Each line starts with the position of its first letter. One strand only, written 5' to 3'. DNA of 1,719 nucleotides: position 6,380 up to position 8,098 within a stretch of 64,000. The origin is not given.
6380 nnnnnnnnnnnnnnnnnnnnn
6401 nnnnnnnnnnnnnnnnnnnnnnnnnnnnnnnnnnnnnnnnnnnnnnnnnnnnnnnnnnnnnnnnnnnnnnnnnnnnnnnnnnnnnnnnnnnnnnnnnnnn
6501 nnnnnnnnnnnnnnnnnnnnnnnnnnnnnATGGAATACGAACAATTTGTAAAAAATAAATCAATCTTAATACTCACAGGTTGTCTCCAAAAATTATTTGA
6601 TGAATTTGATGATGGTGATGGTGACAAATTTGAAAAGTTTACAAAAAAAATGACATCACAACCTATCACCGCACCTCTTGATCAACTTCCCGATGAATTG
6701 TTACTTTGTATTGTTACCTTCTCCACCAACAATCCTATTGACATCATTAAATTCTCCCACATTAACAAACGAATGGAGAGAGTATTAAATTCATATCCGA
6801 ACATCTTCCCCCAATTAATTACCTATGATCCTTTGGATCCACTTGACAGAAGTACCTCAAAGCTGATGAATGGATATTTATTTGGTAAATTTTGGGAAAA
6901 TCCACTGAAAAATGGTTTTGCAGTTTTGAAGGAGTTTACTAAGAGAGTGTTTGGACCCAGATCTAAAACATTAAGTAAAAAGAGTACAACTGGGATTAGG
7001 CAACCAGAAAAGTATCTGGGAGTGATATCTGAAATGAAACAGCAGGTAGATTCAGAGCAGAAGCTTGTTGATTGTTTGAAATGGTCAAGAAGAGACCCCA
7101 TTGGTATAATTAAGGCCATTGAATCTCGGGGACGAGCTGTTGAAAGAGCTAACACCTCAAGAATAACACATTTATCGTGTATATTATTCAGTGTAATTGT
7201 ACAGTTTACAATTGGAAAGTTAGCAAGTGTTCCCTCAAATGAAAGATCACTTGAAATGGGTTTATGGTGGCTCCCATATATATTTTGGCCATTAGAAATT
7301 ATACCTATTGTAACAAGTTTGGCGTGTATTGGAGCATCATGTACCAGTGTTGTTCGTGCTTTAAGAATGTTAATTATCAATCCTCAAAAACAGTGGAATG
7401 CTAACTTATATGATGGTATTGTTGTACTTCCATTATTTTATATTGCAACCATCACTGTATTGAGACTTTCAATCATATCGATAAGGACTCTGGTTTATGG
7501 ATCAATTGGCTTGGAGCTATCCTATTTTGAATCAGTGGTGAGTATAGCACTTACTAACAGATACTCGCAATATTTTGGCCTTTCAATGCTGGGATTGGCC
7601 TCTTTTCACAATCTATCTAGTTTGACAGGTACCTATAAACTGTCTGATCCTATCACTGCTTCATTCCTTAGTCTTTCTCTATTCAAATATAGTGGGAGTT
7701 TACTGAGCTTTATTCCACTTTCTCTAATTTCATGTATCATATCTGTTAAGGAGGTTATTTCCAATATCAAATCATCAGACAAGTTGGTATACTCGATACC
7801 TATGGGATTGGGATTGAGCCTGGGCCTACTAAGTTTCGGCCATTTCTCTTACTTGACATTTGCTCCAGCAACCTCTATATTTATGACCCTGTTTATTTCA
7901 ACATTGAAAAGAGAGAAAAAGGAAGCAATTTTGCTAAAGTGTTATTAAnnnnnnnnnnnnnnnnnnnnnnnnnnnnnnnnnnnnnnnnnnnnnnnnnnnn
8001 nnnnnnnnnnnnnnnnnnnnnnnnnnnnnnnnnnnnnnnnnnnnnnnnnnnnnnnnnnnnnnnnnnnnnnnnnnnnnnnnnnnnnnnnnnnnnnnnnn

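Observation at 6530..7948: F-box-like + polytopic-membrane protein family, with one GC-shifted member in the subtelomere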

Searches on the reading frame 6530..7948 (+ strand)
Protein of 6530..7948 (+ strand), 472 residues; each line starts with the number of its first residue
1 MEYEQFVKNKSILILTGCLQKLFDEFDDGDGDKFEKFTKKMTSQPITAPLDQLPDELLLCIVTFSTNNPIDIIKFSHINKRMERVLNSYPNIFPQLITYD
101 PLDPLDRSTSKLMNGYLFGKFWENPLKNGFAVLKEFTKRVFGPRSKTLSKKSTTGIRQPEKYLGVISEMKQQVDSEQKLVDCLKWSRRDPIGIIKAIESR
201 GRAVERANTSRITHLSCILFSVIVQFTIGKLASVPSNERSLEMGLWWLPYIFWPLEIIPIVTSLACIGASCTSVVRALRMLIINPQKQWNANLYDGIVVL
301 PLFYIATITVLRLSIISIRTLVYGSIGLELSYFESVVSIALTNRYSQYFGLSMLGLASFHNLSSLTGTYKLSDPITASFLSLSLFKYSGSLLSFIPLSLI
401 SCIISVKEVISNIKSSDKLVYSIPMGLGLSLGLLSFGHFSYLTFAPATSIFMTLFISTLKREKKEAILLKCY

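Call 7: search_protein_families(library=pfam, proteins=[window:6530-7948:+], max_evalue=0.01)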
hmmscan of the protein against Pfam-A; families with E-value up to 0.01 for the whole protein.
window:6530-7948:+ (472 aa): 0 families

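Call 10: find_encoding_contigs(protein=window:6530-7948:+, flank=3000, max_places=4)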
Protein window:6530-7948:+ (472 aa): no gene with exactly this product is on record in the collection.

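Call 12: find_homologous_proteins(query=window:6530-7948:+, max_evalue=0.01)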
Query window:6530-7948:+ (472 aa): 1 proteins with E <= 0.01 among 8000 candidates.
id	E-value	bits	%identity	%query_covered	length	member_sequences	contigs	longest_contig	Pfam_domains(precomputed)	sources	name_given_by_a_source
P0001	3.8e-280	947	100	92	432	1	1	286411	-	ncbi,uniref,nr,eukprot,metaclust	ncbi:Hypothetical protein NAEGRDRAFT_73574 [Naegleria gruberi]|uniref:F-box domain-containing protei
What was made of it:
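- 6650..7948 (+): Gene A coding sequence (432 aa plus stop), equal to N. gruberi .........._73574. An in-frame upstream ATG at 6530 would add 40 non-conserved residues. 100% identity to P0001, which starts at the Met encoded at 6650 (call 12).
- Identity: the only hit in the 5.8-billion-protein search is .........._73574, named 'F-box domain-containing protein' by UniRef (call 12).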

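Call 13: find_encoding_contigs(protein=P0001, flank=10000, max_places=3)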
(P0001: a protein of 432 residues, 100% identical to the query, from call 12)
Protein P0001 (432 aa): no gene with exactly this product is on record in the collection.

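Call 14: search_protein_families(library=pfam, proteins=[window:6530-7948:+], max_evalue=10)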
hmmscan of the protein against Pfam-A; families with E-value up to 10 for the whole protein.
window:6530-7948:+ (472 aa): 0 families

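Call 23: search_protein_representatives(protein=window:6650-7945:+)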
Query: 432 residues. Proteins with E-value up to 0.001 (for the whole library): 7; up to 1e-10: 5; up to 1e-30: 2. The best 7 are listed.
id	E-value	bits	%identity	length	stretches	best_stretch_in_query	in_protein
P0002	4.7e-111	388.2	100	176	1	1-176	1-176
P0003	9.6e-55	202.7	46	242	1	179-417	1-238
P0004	4.9e-22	95.0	29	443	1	8-414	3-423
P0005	1.1e-12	64.2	27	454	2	10-232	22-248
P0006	1.7e-12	63.6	48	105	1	62-151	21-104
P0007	7.4e-09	51.6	34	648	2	339-412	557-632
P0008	5.5e-05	38.8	30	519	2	136-218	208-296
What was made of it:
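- On Naegleria F-box plus membrane family (gene A, P0004, P0005, P0008, L003): phmmer E=4.9e-22, 1.1e-12 and 5.5e-5 (call 23).
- It aligns colinearly along its full length with the paralogue (call 23).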

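Call 25: predict_structure(protein=window:6650-7945:+)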
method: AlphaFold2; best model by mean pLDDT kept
length: 432 residues; sequences in the alignment: 1
mean_pLDDT: 39.2   pTM: 0.23
mean pLDDT of the five models: 39.2, 31.3, 30.1, 28.8, 27.0
residues with pLDDT >= 90: 0; 70-90: 2; 50-70: 41; < 50: 389
segments of 3 or more residues with pLDDT < 50: 1-12, 15-367, 377-382, 392-403
pLDDT, mean of each block of 10 residues (from residue 1): 38 46 39 40 44 34 34 34 36 39 36 33 32 38 36 34 32 37 40 38 38 36 33 34 34 35 38 32 33 35 34 35 34 38 40 43 49 51 49 46 50 61 62 55
secondary structure, 60 per line:
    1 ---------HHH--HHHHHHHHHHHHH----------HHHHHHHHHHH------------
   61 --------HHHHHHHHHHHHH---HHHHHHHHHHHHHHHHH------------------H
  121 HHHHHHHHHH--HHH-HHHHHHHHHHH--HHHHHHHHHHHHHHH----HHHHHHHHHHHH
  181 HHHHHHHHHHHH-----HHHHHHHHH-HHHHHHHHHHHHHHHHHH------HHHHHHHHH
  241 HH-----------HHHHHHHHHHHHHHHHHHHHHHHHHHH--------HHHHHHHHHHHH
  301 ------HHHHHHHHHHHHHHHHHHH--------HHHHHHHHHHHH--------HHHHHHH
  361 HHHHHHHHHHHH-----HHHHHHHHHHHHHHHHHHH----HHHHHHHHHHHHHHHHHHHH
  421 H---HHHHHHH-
elements in order: H15-27 H38-48 H69-81 H85-101 H120-130 H137-147 H150-164 H169-192 H198-206 H208-225 H232-242 H254-280 H289-300 H307-325 H334-345 H354-372 H378-396 H401-421 H425-431

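Call 27: search_protein_families(library=pfam, proteins=[P0004, P0005, P0008, P0003, P0007], max_evalue=1)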
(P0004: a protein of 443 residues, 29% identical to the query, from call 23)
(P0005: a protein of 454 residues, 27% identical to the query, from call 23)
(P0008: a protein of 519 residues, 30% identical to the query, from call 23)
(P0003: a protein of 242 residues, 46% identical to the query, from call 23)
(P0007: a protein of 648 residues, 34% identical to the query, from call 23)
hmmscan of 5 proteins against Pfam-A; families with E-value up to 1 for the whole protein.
P0004 (443 aa): 2 families
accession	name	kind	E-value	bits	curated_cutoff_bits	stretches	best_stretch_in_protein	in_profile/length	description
PF12937.12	F-box-like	-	1.7e-06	28.2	24.3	1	6-43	2-37/47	F-box-like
PF00646.38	F-box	-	0.00021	21.5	20.5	1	5-44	1-38/43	F-box domain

P0005 (454 aa): 4 families
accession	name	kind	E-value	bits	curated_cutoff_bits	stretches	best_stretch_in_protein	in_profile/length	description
PF12937.12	F-box-like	-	1.1e-07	31.9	24.3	1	22-66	1-42/47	F-box-like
PF00646.38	F-box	-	0.0026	18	20.5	1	22-63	1-40/43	F-box domain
PF24413.1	W02B3_4_N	-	0.054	13.7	27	1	94-141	59-106/115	W02B3.4-like, N-terminal domain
PF17296.8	ArenaCapSnatch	-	0.15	12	27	1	85-113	98-126/172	Arenavirus cap snatching domain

P0008 (519 aa): 3 families
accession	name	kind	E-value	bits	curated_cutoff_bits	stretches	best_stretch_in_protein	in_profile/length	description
PF12937.12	F-box-like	-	8.5e-08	32.3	24.3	1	40-84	1-42/47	F-box-like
PF00646.38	F-box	-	0.0013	19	20.5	1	40-78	1-37/43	F-box domain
PF10332.14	DUF2418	-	0.043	14.8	22.3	1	439-488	3-50/96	Protein of unknown function (DUF2418)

P0003 (242 aa): 0 families

P0007 (648 aa): 1 family
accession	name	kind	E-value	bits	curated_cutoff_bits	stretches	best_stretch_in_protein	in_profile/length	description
PF00724.26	Oxidored_FMN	-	5.9e-65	220.2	27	1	7-277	60-338/342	NADH:flavin oxidoreductase / NADH oxidase family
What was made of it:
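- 6677..6793 (+): F-box-like motif, residues 10-48 of the 432-aa protein. The same columns score above the cut-off in P0004, P0005 and P0008 (call 27).
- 7166..7906 (+): Polytopic membrane domain, residues about 173-419. It has six strong hydrophobic segments and one weak one that are conserved across the family. No Pfam family (calls 7, 14, 27).
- On F-box (Pfam PF00646 / PF12937): Homologues aligned in the same columns pass PF12937 at 28.2, 31.9 and 32.3 bits (call 27).
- On Known membrane protein families (MIP/aquaporin, bestrophin, any Pfam family): No Pfam family in any member (calls 7, 14, 27).
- F-box: Pfam F-box-like scores 28.2, 31.9 and 32.3 bits in these homologues, against a cut-off of 24.3 (call 27). 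The F-box is kept above the Pfam threshold in three divergent members (call 27).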

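Call 28: list_cluster_members(proteins=[P0003, P0004, P0005, P0006, P0007, P0008, P0002])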
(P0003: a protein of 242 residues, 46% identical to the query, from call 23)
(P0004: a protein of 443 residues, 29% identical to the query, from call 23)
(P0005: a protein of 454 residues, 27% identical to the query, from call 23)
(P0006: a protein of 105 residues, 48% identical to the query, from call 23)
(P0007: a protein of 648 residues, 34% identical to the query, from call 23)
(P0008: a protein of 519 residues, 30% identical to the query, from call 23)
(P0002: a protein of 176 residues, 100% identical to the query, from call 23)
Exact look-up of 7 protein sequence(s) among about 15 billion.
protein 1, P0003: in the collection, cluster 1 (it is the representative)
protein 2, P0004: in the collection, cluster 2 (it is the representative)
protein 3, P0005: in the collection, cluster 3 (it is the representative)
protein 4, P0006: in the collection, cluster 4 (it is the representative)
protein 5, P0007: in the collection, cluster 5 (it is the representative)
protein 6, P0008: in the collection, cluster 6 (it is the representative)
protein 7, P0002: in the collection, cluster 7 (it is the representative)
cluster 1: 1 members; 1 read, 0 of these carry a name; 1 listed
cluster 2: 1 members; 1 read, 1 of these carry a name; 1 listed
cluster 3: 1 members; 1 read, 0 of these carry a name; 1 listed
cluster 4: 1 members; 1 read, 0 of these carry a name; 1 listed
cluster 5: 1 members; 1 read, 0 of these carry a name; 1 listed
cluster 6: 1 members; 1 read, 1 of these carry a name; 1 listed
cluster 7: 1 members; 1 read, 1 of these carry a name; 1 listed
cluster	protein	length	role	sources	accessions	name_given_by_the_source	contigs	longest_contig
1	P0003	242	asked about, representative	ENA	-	-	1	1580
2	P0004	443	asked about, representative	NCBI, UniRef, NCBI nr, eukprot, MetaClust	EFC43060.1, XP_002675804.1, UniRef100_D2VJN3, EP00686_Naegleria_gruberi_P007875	Hypothetical protein NAEGRDRAFT_69101 [Naegleria gruberi] | F-box domain-containing protein n=1 Tax=Naegleria gruberi TaxID=5762 RepID=D2VJN3_NAEGR | uncharacterized protein NAEGRDRAFT_69101 [Naegleria gruberi]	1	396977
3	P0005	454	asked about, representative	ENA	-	-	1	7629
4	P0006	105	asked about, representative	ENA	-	-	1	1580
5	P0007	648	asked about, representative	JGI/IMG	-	-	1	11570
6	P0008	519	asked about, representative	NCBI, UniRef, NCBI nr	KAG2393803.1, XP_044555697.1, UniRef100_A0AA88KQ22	hypothetical protein C9374_003567 [Naegleria lovaniensis] | F-box domain-containing protein n=1 Tax=Naegleria lovaniensis TaxID=51637 ... | uncharacterized protein C9374_003567 [Naegleria lovaniensis]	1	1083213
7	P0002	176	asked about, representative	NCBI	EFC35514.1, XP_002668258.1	hypothetical protein NAEGRDRAFT_76832, partial [Naegleria gruberi]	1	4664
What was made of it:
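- Closest known: Arabidopsis CFB. Different: No plant sequence appeared among the 7 hits of the exhaustive phmmer search (calls 23, 28), so the two are not detectably homologous.
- These include paralogue P0004 (E=4.9e-22, full length), P0005 (1.1e-12) and N. lovaniensis P0008 (5.5e-5) (calls 23, 28). A paralogue exists in the same genome and relatives exist in the genus, so the family is native (call 28).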

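Call 31: find_homologous_proteins(query=A2, max_evalue=0.001)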
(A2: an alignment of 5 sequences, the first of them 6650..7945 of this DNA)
Query A2 (5 sequences) (432 aa, profile of the alignment): 3 proteins with E <= 0.001 among 8000 candidates.
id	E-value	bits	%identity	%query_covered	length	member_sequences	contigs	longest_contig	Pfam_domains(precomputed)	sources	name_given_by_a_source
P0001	1.9e-179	616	100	100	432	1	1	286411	-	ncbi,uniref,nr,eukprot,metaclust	ncbi:Hypothetical protein NAEGRDRAFT_73574 [Naegleria gruberi]|uniref:F-box domain-containing protei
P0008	3.7e-168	578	24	46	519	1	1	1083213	PF12937.13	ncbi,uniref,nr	ncbi:hypothetical protein C9374_003567 [Naegleria lovaniensis]|uniref:F-box domain-containing protei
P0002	3.3e-57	213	100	41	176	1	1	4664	-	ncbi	ncbi:hypothetical protein NAEGRDRAFT_76832, partial [Naegleria gruberi]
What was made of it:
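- Tried and rejected: A profile search of the 5.8-billion-protein collection with alignment A2 added none (call 31).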

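Call 32: find_encoding_contigs(protein=P0004, flank=10000, max_places=3)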
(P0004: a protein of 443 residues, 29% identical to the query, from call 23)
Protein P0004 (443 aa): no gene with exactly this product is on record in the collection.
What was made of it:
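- Tried and rejected: I could not fetch context for P0001 or P0004, because these proteins are not on record in the encoding-contig index (calls 13, 32).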

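Call 34: find_encoding_contigs(protein=P0005, flank=8000, max_places=3)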
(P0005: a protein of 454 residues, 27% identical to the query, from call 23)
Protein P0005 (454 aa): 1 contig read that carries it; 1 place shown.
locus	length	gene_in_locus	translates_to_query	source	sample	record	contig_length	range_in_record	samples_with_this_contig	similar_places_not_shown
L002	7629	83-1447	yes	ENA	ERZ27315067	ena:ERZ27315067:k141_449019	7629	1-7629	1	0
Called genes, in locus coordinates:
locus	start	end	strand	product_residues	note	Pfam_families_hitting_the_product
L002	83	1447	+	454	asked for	PF12937:F-box-like (weak)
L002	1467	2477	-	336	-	PF00071:Ras, PF08477:Roc (weak)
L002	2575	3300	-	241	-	PF10018:Med4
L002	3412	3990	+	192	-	PF03371:PRP38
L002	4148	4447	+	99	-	-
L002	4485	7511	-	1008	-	PF00690:Cation_ATPase_N, PF00122:E1-E2_ATPase, PF00702:Hydrolase, PF13246:Cation_ATPase, PF00689:Cation_ATPase_C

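Call 35: find_encoding_contigs(protein=P0003, flank=3000, max_places=3)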
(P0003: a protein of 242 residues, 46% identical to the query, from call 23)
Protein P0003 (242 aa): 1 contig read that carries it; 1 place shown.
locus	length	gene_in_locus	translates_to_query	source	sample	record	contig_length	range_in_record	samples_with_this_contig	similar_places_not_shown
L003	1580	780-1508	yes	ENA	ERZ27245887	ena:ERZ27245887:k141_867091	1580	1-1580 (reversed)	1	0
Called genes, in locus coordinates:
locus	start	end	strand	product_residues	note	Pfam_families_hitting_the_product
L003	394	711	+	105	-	-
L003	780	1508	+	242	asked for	-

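Call 36: find_encoding_contigs(protein=P0008, flank=10000, max_places=3)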
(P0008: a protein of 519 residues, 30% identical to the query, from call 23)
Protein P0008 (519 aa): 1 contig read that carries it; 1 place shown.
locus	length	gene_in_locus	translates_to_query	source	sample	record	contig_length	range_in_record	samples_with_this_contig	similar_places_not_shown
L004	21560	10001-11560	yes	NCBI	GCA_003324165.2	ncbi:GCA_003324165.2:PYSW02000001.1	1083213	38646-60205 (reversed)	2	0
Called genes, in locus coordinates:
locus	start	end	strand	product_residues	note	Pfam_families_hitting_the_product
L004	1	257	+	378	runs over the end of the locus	PF23831:DUF7201 (faint)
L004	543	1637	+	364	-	-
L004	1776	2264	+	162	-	-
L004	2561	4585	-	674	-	PF13445:zf-RING_UBOX, PF13639:zf-RING_2 (weak), PF13920:zf-C3HC4_3 (faint), PF13923:zf-C3HC4_2, PF02190:LON_substr_bdg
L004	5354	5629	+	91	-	PF00031:Cystatin (weak)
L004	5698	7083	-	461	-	-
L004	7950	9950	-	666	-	PF13475:DUF4116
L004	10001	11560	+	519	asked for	PF12937:F-box-like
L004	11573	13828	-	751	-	PF13475:DUF4116 (weak)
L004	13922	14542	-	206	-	PF02900:LigB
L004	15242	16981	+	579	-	PF13870:CCDC113_CCDC96_CC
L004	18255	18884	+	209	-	-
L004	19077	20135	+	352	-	-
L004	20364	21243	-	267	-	PF13415:Beta-prop_FBX42, PF13418:Beta-prop_TYW4 (faint), PF13854:Kelch_HCF (faint), PF24681:Kelch_KLHDC2_KLHL20_DRC7, PF24981:Beta-prop_ATRN-LZTR1, PF24681:Kelch_KLHDC2_KLHL20_DRC7, PF13415:Beta-prop_FBX42, PF24981:Beta-prop_ATRN-LZTR1, +2 more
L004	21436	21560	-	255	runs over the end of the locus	PF13415:Beta-prop_FBX42 (faint), PF24981:Beta-prop_ATRN-LZTR1 (faint), PF24681:Kelch_KLHDC2_KLHL20_DRC7 (weak)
